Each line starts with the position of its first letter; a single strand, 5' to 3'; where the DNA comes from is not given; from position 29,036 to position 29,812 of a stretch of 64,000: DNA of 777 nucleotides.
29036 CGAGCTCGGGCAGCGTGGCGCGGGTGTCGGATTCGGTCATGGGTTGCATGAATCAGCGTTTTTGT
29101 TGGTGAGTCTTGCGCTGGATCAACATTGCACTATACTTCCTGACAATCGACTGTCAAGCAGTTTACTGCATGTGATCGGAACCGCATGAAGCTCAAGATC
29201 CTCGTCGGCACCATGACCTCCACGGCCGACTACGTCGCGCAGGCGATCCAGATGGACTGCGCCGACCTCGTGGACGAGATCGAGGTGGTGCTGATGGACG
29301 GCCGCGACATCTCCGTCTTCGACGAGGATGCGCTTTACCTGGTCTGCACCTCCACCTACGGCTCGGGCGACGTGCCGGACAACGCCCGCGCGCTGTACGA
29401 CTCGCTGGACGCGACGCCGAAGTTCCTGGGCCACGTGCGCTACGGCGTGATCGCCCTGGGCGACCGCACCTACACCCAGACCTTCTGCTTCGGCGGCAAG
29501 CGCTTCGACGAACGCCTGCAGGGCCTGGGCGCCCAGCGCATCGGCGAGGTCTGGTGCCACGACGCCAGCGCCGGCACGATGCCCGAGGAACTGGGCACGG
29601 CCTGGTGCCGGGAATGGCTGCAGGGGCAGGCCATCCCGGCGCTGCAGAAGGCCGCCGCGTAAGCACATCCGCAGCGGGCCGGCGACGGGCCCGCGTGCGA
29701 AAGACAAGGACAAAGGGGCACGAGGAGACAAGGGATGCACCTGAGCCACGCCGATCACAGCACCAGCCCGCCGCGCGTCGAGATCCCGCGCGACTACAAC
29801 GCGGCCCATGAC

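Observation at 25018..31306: Benzoyl-CoA epoxidase cluster lacking boxA, with a flavodoxin leading the ligase operon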

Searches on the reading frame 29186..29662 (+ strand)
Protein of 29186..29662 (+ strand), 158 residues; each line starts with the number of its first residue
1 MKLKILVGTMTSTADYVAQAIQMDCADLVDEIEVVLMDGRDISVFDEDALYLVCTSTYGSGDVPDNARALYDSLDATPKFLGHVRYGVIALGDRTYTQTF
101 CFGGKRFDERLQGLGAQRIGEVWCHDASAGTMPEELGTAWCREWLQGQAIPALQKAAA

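Call 4: search_protein_families(library=pfam, proteins=[window:29186-29662:+])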
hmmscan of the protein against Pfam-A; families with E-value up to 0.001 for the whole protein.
window:29186-29662:+ (158 aa): 2 families
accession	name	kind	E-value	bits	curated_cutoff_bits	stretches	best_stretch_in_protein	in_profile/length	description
PF00258.30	Flavodoxin_1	-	4.4e-24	85.7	25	1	5-135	1-138/143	Flavodoxin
PF07972.16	Flavodoxin_NdrI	-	0.00072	20.1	27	1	44-111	32-98/120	NrdI Flavodoxin like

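Call 5: search_protein_families(library=ncbifam, proteins=[window:29186-29662:+])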
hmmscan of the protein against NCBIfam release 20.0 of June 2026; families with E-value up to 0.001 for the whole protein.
window:29186-29662:+ (158 aa): 12 families
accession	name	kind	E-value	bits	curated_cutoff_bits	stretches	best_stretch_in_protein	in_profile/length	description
NF005989.0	PRK08105.1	equivalog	1.5e-31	109.3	160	1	2-146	3-146/149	flavodoxin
NF006531.0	PRK09004.1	equivalog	1.2e-26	93.3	158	1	2-146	3-144/146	FMN-binding protein MioC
NF004343.0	PRK05723.1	equivalog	4.3e-19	69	204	1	1-145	1-146/151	flavodoxin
TIGR01931.1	cysJ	equivalog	2e-16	59.8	668.15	1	3-121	61-179/597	assimilatory sulfite reductase (NADPH) flavoprotein subunit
NF008197.0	PRK10953.1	equivalog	1.5e-12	46.6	838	1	5-121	66-182/601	NADPH-dependent assimilatory sulfite reductase flavoprotein subunit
NF005587.0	PRK07308.1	equivalog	4.7e-12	46.3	138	1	4-129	5-127/147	flavodoxin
NF006739.0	PRK09267.1-5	subfamily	1.1e-09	38.2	175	1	2-122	3-120/168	flavodoxin FldA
NF005216.0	PRK06703.1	subfamily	1.3e-08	35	127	1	2-121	3-119/151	flavodoxin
TIGR01752.1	flav_long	equivalog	2.5e-08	33.6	146.75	1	4-122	3-118/167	flavodoxin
NF006738.0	PRK09267.1-4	equivalog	2.4e-07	30.5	172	1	1-123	1-124/171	flavodoxin FldA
TIGR01753.1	flav_short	equivalog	3.6e-07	30.8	123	1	5-121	3-116/140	flavodoxin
NF005246.0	PRK06756.1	subfamily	6.8e-06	26.1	130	1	2-77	3-79/148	flavodoxin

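Call 25: find_homologous_proteins(query=window:29186-29662:+, max_evalue=1e-10)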
Query window:29186-29662:+ (158 aa): 6763 proteins with E <= 1e-10 among 6831 candidates; the best 120 are listed.
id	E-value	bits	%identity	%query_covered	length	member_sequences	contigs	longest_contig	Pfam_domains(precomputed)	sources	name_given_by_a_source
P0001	2.5e-94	332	92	97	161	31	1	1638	PF00258.31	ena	-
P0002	4.9e-92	324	89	100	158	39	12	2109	PF00258.31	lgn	-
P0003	1.2e-91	323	91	100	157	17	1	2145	PF00258.31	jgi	jgi:MioC protein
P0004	3.1e-91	321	88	100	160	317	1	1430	PF00258.31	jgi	jgi:MioC protein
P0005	8.2e-91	320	87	100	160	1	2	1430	PF00258.31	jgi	-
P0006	5.4e-90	317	87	100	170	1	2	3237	PF00258.31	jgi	jgi:MioC protein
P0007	3.9e-89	315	87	100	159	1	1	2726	PF00258.31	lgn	-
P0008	4.7e-89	314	87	100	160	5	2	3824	PF00258.31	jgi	jgi:MioC protein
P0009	1.2e-88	313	90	92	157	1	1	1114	PF00258.31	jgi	jgi:MioC protein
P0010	1.5e-88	313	87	100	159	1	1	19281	PF00258.31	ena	-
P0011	5.5e-88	311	86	100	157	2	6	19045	PF00258.31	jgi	jgi:MioC protein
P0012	6.1e-88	311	87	98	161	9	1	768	PF00258.31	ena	-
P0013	7.2e-88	311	86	100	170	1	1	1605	PF00258.31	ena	-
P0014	1.1e-87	310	85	100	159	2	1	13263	PF00258.31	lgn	-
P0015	2.0e-87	309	86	100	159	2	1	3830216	PF00258.31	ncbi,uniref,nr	ncbi:nitric oxide synthase [Ramlibacter sp. G-1-2-2]|uniref:Nitric oxide synthase n=1 Tax=Ramlibacte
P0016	2.2e-87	309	87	99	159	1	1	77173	PF00258.31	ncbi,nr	ncbi:MAG TPA: flavodoxin domain-containing protein [Ramlibacter sp.]|nr:flavodoxin domain-containing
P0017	3.6e-87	308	86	100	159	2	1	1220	PF00258.31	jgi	jgi:MioC protein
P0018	8.2e-87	307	86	100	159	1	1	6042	PF00258.31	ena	-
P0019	1.1e-86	307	86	99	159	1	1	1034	PF00258.31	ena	-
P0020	1.1e-86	307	87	99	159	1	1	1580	PF00258.31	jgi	jgi:MioC protein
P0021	1.4e-86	306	85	100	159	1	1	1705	PF00258.31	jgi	-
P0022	1.9e-86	306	90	91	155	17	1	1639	PF00258.31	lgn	-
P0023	2.9e-86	305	87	98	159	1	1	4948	PF00258.31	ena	-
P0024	3.5e-86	305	89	91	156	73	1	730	PF00258.31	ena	-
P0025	4.1e-86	305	87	100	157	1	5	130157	PF00258.31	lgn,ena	-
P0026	4.3e-86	305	85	100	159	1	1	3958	PF00258.31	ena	-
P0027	4.5e-86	305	88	96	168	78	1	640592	PF00258.31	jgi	jgi:MioC protein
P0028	4.9e-86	305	85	98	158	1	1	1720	PF00258.31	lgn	-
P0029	5.3e-86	304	86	99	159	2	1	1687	PF00258.31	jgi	-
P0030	5.5e-86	304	87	100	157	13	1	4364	PF00258.31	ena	-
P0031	6.7e-86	304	87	96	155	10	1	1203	PF00258.31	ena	-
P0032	7.9e-86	304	88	100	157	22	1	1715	PF00258.31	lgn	-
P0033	8.9e-86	304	87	97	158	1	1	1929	PF00258.31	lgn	-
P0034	1.0e-85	304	86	98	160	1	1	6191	PF00258.31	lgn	-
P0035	1.2e-85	303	85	100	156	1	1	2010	PF00258.31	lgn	-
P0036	1.2e-85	303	85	100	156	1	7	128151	PF00258.31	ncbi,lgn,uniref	ncbi:flavodoxin domain-containing protein [Ramlibacter sp.]|uniref:flavodoxin domain-containing prot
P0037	1.4e-85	303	84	100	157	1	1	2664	PF00258.31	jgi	jgi:MioC protein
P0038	1.5e-85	303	90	92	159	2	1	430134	PF00258.31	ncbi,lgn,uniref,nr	ncbi:nitric oxide synthase [Caenimonas koreensis DSM 17982]|uniref:Nitric oxide synthase n=1 Tax=Cae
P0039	1.7e-85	303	87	96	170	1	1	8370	PF00258.31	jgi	jgi:MioC protein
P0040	2.0e-85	303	85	100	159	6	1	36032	PF00258.31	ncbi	-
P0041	2.1e-85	303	85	100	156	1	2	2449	PF00258.31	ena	-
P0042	3.1e-85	302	85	100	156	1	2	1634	PF00258.31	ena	-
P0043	3.1e-85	302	86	99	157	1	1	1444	PF00258.31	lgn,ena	-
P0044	3.3e-85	302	83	100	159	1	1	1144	PF00258.31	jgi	jgi:MioC protein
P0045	4.0e-85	302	84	100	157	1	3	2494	PF00258.31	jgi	jgi:MioC protein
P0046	4.2e-85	302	85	100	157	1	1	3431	PF00258.31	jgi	jgi:MioC protein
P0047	4.3e-85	302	86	92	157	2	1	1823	PF00258.31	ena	-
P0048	7.6e-85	301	87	99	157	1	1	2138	PF00258.31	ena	-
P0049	8.3e-85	301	83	99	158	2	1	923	PF00258.31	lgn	-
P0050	1.4e-84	300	85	100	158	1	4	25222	PF00258.31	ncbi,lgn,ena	-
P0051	1.4e-84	300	85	98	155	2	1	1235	PF00258.31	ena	-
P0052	1.6e-84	300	83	100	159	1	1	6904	PF00258.31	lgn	-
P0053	1.7e-84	300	86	100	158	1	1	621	PF00258.31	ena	-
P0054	1.8e-84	299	87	92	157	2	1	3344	PF00258.31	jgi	jgi:MioC protein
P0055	2.1e-84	299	91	91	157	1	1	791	PF00258.31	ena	-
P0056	2.1e-84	299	85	99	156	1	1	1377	PF00258.31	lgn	-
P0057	3.0e-84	299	85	100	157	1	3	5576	PF00258.31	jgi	jgi:MioC protein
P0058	3.1e-84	299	84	100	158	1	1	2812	PF00258.31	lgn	-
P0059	3.5e-84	299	85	100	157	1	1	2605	PF00258.31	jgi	jgi:MioC protein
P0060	4.7e-84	298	86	97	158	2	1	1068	PF00258.31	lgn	-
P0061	5.4e-84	298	85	99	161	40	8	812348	PF00258.31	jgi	jgi:MioC protein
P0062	5.6e-84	298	83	99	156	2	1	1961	PF00258.31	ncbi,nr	ncbi:MAG TPA: flavodoxin domain-containing protein [Burkholderiales bacterium]|nr:flavodoxin domain-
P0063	6.9e-84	298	85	99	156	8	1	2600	PF00258.31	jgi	jgi:MioC protein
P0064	7.6e-84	297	87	98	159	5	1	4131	PF00258.31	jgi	jgi:MioC protein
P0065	8.3e-84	297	88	92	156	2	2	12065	PF00258.31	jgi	jgi:MioC protein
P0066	8.5e-84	297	84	100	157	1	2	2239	PF00258.31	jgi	jgi:MioC protein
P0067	1.4e-83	297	84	98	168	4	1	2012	PF00258.31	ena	-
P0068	1.4e-83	297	85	99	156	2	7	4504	PF00258.31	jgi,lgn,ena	jgi:MioC protein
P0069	1.5e-83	297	82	100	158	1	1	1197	PF00258.31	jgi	-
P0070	1.5e-83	296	83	100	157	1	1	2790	PF00258.31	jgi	jgi:MioC protein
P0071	1.5e-83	296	87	91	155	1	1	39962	PF00258.31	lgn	-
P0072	1.8e-83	296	84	100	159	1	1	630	PF00258.31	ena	-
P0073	1.8e-83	296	83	100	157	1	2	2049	PF00258.31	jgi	jgi:MioC protein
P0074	2.0e-83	296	88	92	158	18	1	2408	PF00258.31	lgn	-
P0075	2.2e-83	296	85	99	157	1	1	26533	PF00258.31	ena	-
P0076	2.4e-83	296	84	100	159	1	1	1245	PF00258.31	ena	-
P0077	3.0e-83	296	89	92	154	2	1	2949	PF00258.31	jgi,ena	-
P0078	3.8e-83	295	85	97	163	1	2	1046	PF00258.31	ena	-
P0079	4.6e-83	295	86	96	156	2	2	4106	PF00258.31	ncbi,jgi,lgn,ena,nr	ncbi:MAG TPA: flavodoxin domain-containing protein [Ramlibacter sp.]|nr:flavodoxin domain-containing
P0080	4.8e-83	295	83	98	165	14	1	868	PF00258.31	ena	-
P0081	5.6e-83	295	87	97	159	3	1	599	PF00258.31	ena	-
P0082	5.7e-83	295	84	100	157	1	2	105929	PF00258.31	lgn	-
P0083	5.7e-83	295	88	92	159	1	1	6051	PF00258.31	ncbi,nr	ncbi:MAG: flavodoxin domain-containing protein [Ramlibacter sp.]|nr:flavodoxin domain-containing pro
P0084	5.9e-83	295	81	100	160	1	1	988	PF00258.31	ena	-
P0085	6.2e-83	295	88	92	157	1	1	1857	PF00258.31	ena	-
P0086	6.6e-83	294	83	100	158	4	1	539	PF00258.31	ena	-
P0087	6.7e-83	294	83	96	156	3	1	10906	PF00258.31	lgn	-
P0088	6.9e-83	294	86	91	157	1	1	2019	PF00258.31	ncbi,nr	ncbi:MAG: nitric oxide synthase [Comamonadaceae bacterium]|nr:MAG: nitric oxide synthase [Comamonada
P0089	7.8e-83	294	88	92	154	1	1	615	PF00258.31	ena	-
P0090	7.8e-83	294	84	99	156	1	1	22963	PF00258.31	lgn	-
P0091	7.9e-83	294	84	100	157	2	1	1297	PF00258.31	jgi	jgi:MioC protein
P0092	9.8e-83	294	83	100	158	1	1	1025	PF00258.31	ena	-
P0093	1.1e-82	294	83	99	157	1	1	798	PF00258.31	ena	-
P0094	1.2e-82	294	82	100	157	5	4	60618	PF00258.31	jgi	jgi:MioC protein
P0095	1.2e-82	294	87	92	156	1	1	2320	PF00258.31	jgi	jgi:MioC protein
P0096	1.3e-82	293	87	91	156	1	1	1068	PF00258.31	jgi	jgi:MioC protein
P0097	1.4e-82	293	83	99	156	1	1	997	PF00258.31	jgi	jgi:sulfite reductase alpha subunit-like flavoprotein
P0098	1.4e-82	293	81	100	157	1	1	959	PF00258.31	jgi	jgi:MioC protein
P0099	1.4e-82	293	87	91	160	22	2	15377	PF00258.31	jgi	jgi:MioC protein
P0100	1.5e-82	293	86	92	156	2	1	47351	PF00258.31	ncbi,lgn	-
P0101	1.5e-82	293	86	96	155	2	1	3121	PF00258.31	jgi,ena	-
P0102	1.6e-82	293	82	100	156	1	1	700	PF00258.31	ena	-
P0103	1.6e-82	293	88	92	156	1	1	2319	PF00258.31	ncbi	-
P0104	1.6e-82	293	82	99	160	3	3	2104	PF00258.31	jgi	-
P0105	2.0e-82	293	82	100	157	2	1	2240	PF00258.31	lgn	-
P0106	2.3e-82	293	86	92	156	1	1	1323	PF00258.31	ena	-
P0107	2.3e-82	293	88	92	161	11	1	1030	PF00258.31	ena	-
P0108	2.5e-82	293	85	96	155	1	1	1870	PF00258.31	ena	-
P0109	2.6e-82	292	82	100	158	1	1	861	PF00258.31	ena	-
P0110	2.6e-82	292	86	92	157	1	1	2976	PF00258.31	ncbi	-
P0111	2.7e-82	292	86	96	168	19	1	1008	PF00258.31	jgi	jgi:MioC protein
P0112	2.8e-82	292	87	91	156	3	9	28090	PF00258.31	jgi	jgi:MioC protein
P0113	2.9e-82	292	83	100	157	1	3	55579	PF00258.31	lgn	-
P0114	2.9e-82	292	86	92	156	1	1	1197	PF00258.31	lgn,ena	-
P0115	3.0e-82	292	88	91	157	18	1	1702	PF00258.31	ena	-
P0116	3.7e-82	292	83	99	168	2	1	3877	PF00258.31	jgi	jgi:MioC protein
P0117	3.9e-82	292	84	99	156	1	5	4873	PF00258.31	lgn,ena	-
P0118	3.9e-82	292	86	92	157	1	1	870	PF00258.31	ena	-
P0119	4.0e-82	292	83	96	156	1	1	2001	PF00258.31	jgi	jgi:MioC protein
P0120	4.0e-82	292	83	99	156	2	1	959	PF00258.31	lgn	-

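Call 52: search_solved_structures(query=window:29186-29662:+, max_evalue=0.001, show_alignments=2)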
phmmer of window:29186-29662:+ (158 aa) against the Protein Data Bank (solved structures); distinct sequences matched with E-value up to 0.001: 79 (the best 60 are shown).
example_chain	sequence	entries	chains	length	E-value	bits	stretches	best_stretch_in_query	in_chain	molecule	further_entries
2m6r_A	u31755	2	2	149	1.9e-20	76.8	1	6-144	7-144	Flavodoxin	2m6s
4oxx_A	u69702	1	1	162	2.3e-16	63.5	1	3-153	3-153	Cindoxin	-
9eax_A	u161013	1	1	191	3.3e-15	59.8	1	30-140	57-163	NADPH--cytochrome P450 reductase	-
1b1c_A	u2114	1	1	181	3.9e-15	59.5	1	8-140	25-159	PROTEIN (NADPH-CYTOCHROME P450 REDUCTASE)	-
9eb0_A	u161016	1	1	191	4e-15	59.5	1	30-140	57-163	NADPH--cytochrome P450 reductase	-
9eaz_A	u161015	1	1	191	4.8e-15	59.2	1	30-140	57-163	NADPH--cytochrome P450 reductase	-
9eay_A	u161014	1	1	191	5.3e-15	59.1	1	30-140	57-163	NADPH--cytochrome P450 reductase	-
9eb1_A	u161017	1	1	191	2.3e-14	57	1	30-140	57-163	NADPH--cytochrome P450 reductase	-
3qe2_A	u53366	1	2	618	2.5e-14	56.9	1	33-141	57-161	NADPH--cytochrome P450 reductase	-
5emn_A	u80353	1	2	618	2.5e-14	56.9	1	33-141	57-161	NADPH--cytochrome P450 reductase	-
3qfc_A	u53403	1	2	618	2.5e-14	56.9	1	33-141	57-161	NADPH--cytochrome P450 reductase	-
2hna_A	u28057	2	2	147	2.6e-14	56.8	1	6-145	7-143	Protein mioC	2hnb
5fa6_A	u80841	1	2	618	3.6e-14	56.4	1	33-140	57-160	NADPH--cytochrome P450 reductase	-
3qfr_A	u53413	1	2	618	3.6e-14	56.4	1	33-140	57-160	NADPH--cytochrome P450 reductase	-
1amo_A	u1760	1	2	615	1.5e-13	54.3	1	30-140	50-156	NADPH-CYTOCHROME P450 REDUCTASE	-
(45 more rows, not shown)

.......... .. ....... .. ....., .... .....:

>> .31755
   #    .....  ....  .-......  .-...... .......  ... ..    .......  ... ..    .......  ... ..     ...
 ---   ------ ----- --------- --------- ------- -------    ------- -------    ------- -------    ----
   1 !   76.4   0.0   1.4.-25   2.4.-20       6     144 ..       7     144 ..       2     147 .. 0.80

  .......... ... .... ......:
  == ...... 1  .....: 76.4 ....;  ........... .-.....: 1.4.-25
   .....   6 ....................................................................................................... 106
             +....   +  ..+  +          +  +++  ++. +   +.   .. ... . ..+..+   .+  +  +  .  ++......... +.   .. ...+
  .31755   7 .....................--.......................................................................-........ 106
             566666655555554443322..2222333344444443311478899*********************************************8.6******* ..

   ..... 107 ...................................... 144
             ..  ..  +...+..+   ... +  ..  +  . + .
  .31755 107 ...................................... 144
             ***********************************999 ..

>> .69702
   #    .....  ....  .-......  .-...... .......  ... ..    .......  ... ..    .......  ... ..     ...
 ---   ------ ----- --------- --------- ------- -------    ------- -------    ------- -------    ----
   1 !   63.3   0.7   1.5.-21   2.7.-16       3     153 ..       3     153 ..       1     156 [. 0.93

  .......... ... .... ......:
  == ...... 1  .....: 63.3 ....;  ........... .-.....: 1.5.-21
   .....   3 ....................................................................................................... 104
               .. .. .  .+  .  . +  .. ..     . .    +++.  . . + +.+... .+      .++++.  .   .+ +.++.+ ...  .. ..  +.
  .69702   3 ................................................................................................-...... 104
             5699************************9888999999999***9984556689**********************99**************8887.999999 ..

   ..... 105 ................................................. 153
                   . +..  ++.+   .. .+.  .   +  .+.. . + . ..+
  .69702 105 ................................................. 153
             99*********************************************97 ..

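Call 87: predict_structure(alignment_id=A3)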
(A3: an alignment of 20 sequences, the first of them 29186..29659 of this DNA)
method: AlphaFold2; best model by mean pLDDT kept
length: 158 residues; sequences in the alignment: 20
mean_pLDDT: 89.3   pTM: 0.87
mean pLDDT of the five models: 89.3, 87.0, 59.2, 52.5, 46.7
residues with pLDDT >= 90: 108; 70-90: 37; 50-70: 13; < 50: 0
segments of 3 or more residues with pLDDT < 50: none
pLDDT, mean of each block of 10 residues (from residue 1): 94 91 95 97 95 85 88 92 95 67 87 96 82 90 95 78
secondary structure, 60 per line:
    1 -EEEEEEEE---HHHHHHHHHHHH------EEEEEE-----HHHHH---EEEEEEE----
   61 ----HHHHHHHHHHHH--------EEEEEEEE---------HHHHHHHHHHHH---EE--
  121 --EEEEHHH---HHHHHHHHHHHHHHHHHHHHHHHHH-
elements in order: E2-9 H13-24 E31-36 H42-46 E50-56 H65-76 E85-92 H102-113 E123-126 H133-157

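Call 89: fold_search(model_id=the predicted structure, library=pdb)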
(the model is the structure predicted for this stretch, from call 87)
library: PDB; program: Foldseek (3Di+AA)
matches with E <= 10: 1331; with E <= 0.001: 197
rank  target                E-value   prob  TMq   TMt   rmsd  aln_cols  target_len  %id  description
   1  4oxx                  2.1e-10  1.00  0.81  0.83   2.2       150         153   30  Crystal Structure of Cindoxin, Surface Entropy reduction Mutant (released 2014-04-16)
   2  2m6r_MODEL_1_A        2.1e-10  1.00  0.72  0.76   2.9       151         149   36  apo_YqcA (released 2014-04-09)
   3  5b3k                  1.3e-09  1.00  0.74  0.78   2.8       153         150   28  C101A mutant of Flavodoxin from Pseudomonas aeruginosa (released 2017-03-08)
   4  5b3l                  3.9e-09  1.00  0.74  0.77   2.8       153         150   28  C101S mutant of Flavodoxin from Pseudomonas aeruginosa (released 2017-03-08)
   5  5veg_A                1.2e-08  1.00  0.77  0.81   2.6       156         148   23  Structure of a Short-Chain Flavodoxin Associated with a Non-Canonical PDU Bacterial Microcompartment (released 2017-10-11)
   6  3wkt_A                2.0e-08  1.00  0.72  0.21   3.0       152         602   30  Complex structure of an open form of NADPH-cytochrome P450 reductase and heme oxygenase-1 (released 2014-01-29)
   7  5lji_A                2.1e-08  1.00  0.72  0.78   2.9       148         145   28  Streptococcus pneumonia TIGR4 flavodoxin: structural and biophysical characterization of a novel drug target (released 2016-08-31)
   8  5veg_B                2.5e-08  1.00  0.78  0.82   2.4       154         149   23  Structure of a Short-Chain Flavodoxin Associated with a Non-Canonical PDU Bacterial Microcompartment (released 2017-10-11)
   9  3hr4_C                4.7e-08  1.00  0.78  0.66   2.2       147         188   27  Human iNOS Reductase and Calmodulin Complex (released 2009-09-08)
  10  3wkt_B                5.6e-08  1.00  0.70  0.21   3.1       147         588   32  Complex structure of an open form of NADPH-cytochrome P450 reductase and heme oxygenase-1 (released 2014-01-29)
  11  1ykg_MODEL_1_A        6.4e-08  1.00  0.76  0.82   2.4       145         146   30  Solution structure of the flavodoxin-like domain from the Escherichia coli sulfite reductase (released 2005-07-05)
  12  1amo_A                6.4e-08  1.00  0.74  0.21   3.7       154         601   30  THREE-DIMENSIONAL STRUCTURE OF NADPH-CYTOCHROME P450 REDUCTASE: PROTOTYPE FOR FMN-AND FAD-CONTAINING ENZYMES (released 1998-06-17)
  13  6efv                  7.2e-08  1.00  0.77  0.24   2.1       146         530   28  The NADPH-dependent sulfite reductase flavoprotein adopts an extended conformation that is unique to this diflavin reduc (released 2019-02-27)
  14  1tll_A                7.2e-08  1.00  0.77  0.21   4.1       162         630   28  CRYSTAL STRUCTURE OF RAT NEURONAL NITRIC-OXIDE SYNTHASE REDUCTASE MODULE AT 2.3 A RESOLUTION. (released 2004-08-31)
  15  6j79_A                7.2e-08  1.00  0.71  0.15   3.0       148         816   34  Fusion protein of heme oxygenase-1 and NADPH-cytochrome P450 reductase (13aa) (released 2019-04-10)
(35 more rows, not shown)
